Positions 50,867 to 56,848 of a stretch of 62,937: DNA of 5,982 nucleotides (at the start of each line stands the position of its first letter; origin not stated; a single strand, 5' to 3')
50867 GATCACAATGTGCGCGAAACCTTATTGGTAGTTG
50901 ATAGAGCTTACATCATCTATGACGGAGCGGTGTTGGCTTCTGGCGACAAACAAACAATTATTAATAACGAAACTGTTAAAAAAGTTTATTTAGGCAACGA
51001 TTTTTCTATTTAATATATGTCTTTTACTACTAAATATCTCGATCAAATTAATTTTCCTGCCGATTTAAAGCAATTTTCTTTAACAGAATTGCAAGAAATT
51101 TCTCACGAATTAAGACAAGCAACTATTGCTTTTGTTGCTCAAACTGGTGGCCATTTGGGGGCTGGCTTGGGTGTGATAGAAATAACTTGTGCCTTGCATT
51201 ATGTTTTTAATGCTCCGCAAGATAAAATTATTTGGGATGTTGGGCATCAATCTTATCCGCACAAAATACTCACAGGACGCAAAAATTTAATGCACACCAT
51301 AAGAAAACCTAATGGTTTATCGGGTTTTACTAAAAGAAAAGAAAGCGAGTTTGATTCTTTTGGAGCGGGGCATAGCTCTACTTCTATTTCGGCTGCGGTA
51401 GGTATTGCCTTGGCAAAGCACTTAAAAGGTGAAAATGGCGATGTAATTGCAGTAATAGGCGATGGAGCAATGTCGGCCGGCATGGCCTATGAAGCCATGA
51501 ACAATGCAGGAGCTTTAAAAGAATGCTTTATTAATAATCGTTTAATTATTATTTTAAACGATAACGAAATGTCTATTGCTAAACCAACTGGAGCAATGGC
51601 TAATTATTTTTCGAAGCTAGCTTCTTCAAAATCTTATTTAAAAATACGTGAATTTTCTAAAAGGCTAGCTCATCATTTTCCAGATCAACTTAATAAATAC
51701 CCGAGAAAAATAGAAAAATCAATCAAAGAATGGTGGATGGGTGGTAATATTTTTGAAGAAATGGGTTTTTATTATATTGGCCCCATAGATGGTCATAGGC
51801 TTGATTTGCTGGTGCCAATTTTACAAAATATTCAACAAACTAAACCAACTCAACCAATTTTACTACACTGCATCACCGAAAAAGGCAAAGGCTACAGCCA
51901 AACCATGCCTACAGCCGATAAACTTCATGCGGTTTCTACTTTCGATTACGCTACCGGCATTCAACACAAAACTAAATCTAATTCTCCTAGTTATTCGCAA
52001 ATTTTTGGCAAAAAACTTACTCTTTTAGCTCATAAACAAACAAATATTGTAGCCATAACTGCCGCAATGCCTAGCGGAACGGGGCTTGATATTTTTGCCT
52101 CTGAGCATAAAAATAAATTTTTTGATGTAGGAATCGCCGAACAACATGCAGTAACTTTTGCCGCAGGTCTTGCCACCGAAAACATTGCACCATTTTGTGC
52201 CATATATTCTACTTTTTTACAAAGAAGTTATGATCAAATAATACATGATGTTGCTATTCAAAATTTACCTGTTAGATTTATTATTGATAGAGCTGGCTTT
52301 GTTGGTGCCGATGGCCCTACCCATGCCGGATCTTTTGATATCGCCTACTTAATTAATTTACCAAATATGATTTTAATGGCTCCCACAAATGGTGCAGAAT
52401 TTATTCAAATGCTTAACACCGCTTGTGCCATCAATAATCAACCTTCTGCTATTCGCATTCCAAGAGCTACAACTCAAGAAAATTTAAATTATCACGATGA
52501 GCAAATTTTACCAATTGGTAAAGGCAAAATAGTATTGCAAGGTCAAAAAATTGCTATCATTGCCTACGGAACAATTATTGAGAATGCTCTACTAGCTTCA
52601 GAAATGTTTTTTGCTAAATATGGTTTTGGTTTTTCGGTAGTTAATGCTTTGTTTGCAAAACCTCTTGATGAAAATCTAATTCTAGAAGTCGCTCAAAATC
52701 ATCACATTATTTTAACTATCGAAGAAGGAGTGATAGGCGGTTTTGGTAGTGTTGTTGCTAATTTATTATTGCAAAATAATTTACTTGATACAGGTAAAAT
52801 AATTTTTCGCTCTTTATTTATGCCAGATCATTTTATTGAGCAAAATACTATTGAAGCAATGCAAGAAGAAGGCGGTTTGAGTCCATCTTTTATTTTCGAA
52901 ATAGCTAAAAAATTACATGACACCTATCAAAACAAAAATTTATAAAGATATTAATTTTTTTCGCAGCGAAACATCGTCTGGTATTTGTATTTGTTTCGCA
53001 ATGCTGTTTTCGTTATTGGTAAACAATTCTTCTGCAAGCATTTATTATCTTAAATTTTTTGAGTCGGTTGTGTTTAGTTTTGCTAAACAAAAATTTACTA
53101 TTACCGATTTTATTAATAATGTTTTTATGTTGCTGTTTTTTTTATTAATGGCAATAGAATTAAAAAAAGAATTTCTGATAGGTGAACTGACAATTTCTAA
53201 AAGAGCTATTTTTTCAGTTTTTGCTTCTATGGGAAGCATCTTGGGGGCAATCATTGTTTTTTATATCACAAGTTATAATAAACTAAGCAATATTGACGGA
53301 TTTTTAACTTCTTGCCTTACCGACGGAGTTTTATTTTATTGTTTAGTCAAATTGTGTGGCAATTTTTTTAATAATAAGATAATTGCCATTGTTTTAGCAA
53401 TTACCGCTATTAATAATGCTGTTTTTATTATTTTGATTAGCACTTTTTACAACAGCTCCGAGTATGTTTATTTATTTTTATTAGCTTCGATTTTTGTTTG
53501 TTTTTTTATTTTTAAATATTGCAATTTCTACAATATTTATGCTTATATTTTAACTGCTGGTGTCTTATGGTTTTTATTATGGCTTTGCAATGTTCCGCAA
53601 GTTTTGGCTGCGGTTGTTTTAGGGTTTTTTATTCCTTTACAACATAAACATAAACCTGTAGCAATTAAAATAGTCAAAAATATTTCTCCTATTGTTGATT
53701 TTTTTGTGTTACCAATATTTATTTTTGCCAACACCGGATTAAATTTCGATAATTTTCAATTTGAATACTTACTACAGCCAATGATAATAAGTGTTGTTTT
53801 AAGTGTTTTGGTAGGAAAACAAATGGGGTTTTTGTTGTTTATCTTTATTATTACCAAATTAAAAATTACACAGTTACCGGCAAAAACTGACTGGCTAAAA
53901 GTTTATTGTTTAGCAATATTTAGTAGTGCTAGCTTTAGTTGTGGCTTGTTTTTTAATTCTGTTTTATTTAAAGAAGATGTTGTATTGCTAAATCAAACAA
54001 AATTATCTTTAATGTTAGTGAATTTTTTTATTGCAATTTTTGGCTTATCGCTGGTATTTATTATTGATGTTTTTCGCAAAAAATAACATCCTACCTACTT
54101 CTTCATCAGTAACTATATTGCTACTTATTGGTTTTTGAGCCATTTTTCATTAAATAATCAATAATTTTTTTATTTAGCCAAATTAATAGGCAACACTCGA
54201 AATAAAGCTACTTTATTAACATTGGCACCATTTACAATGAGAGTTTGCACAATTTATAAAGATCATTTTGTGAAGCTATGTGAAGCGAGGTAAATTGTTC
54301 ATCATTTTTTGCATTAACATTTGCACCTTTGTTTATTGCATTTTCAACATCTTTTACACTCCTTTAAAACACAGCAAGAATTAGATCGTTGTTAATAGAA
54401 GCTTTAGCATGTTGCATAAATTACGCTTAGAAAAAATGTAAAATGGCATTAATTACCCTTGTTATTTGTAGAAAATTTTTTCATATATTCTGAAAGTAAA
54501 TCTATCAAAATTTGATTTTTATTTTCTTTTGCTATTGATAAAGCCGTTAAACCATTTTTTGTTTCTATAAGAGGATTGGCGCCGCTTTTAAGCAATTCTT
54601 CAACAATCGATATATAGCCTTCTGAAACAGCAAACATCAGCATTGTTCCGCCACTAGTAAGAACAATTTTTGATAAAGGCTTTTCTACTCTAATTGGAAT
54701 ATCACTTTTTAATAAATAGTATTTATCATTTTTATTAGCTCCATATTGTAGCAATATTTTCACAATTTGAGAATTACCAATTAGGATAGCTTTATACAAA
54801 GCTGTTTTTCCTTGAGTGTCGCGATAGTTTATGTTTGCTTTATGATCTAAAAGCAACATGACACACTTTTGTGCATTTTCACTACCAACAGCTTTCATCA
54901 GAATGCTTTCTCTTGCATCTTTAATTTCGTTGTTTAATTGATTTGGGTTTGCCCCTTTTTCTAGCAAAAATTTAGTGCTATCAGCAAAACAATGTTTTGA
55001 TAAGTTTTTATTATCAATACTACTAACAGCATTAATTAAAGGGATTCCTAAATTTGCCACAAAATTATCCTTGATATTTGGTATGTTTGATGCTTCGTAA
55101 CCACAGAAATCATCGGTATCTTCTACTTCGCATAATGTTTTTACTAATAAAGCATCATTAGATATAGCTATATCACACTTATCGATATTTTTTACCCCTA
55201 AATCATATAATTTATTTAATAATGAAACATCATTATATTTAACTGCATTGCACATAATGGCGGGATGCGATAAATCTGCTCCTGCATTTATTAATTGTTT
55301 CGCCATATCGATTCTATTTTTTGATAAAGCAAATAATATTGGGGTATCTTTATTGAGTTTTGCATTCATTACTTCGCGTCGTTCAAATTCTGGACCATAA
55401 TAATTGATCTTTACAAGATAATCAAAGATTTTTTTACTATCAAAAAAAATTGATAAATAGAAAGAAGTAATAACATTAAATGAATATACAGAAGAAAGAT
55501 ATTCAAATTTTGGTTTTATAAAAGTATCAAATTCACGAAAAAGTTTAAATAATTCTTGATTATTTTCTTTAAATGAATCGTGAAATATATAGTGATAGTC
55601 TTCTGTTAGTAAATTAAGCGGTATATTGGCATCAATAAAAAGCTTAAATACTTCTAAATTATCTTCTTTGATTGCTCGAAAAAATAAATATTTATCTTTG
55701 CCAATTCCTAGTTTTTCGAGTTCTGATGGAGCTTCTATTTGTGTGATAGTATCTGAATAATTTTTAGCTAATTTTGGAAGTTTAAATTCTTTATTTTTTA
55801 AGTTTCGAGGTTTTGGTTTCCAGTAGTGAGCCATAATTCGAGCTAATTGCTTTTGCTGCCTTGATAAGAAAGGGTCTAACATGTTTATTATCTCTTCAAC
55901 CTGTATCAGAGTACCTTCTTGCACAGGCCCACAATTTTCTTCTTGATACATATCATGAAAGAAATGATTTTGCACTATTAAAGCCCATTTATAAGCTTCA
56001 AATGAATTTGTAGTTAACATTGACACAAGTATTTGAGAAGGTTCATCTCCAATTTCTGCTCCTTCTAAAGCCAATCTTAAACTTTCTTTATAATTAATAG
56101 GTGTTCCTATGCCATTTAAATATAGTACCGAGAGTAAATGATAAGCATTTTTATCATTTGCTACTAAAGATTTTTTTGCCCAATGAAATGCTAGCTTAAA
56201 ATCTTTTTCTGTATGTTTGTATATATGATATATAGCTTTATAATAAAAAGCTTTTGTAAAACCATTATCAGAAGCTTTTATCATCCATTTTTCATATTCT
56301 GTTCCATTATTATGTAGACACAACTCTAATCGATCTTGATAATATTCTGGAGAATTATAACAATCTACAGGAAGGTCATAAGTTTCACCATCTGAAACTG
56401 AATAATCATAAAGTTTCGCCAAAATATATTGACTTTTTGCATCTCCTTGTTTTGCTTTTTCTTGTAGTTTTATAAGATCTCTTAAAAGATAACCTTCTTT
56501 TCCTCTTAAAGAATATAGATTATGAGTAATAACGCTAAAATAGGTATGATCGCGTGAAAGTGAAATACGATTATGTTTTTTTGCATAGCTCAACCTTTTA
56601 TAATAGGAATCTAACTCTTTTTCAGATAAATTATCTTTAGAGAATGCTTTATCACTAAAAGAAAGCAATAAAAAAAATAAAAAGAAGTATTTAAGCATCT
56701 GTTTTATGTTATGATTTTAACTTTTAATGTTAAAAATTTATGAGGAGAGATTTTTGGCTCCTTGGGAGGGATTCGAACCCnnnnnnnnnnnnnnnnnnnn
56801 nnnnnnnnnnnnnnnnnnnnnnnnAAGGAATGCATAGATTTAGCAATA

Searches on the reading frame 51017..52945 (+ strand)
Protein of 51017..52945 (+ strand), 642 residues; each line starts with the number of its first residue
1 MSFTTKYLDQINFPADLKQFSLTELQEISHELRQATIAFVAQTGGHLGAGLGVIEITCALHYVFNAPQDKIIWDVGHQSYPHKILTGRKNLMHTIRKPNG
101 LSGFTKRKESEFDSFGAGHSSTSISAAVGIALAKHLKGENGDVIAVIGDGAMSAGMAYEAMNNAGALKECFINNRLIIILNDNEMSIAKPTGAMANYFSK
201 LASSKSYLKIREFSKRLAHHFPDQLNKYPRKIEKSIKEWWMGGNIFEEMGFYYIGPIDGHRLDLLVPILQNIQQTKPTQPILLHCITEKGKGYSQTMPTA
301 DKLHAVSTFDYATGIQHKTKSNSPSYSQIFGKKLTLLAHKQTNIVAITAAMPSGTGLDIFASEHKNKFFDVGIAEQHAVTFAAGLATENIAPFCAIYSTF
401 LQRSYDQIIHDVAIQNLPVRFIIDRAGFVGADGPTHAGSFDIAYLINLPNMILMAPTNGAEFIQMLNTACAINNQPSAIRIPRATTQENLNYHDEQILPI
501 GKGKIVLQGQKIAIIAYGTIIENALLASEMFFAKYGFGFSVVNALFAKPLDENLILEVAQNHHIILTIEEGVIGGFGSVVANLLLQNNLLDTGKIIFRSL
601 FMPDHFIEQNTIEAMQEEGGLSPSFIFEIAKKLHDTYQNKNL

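Call 61: search_protein_families(library=pfam, proteins=[window:51017-52945:+], max_evalue=0.0001)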
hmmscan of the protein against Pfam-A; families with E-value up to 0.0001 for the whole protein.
window:51017-52945:+ (642 aa): 4 families
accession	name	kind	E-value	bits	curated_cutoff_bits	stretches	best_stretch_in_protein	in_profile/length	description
PF13292.11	DXP_synthase_N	-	1.6e-112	375.7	21.2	1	8-287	1-274/274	1-deoxy-D-xylulose-5-phosphate synthase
PF02779.29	Transket_pyr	-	1.2e-42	146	27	1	324-485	3-171/174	Transketolase, pyrimidine binding domain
PF02780.25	Transketolase_C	-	2.8e-19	69.7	25.9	1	501-624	1-122/124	Transketolase, C-terminal domain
PF00676.26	E1_dh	-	1.2e-05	24.9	22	1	117-185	100-163/300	Dehydrogenase E1 component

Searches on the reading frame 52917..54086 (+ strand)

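Call 61: search_protein_families(library=pfam, proteins=[window:52917-54086:+], max_evalue=0.0001)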
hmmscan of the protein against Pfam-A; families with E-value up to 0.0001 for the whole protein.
window:52917-54086:+ (389 aa): 1 family
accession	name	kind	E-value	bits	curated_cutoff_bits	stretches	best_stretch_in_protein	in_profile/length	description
PF06965.17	Na_H_antiport_1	-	6.9e-57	193.5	23.5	1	13-378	2-372/374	Na+/H+ antiporter 1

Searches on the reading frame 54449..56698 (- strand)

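Call 61: search_protein_families(library=pfam, proteins=[window:54449-56698:-], max_evalue=0.0001)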
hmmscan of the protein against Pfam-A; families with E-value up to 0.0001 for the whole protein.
window:54449-56698:- (749 aa): 5 families
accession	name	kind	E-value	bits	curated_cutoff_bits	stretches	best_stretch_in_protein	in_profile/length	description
PF12796.13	Ank_2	-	5.2e-28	97.9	27.3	2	573-659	11-89/90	Ankyrin repeats (3 copies)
PF00023.36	Ank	-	2.2e-25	87.8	21.1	0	683-713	2-32/33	Ankyrin repeat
PF13637.12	Ank_4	-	3.8e-18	65.6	22.7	1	607-650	7-50/50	Ankyrin repeats (many copies)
PF13606.12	Ank_3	-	2.8e-17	61.2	22.3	0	630-657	2-29/30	Ankyrin repeat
PF13857.12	Ank_5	-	6.4e-16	58.7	27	0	683-723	15-56/56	Ankyrin repeats (many copies)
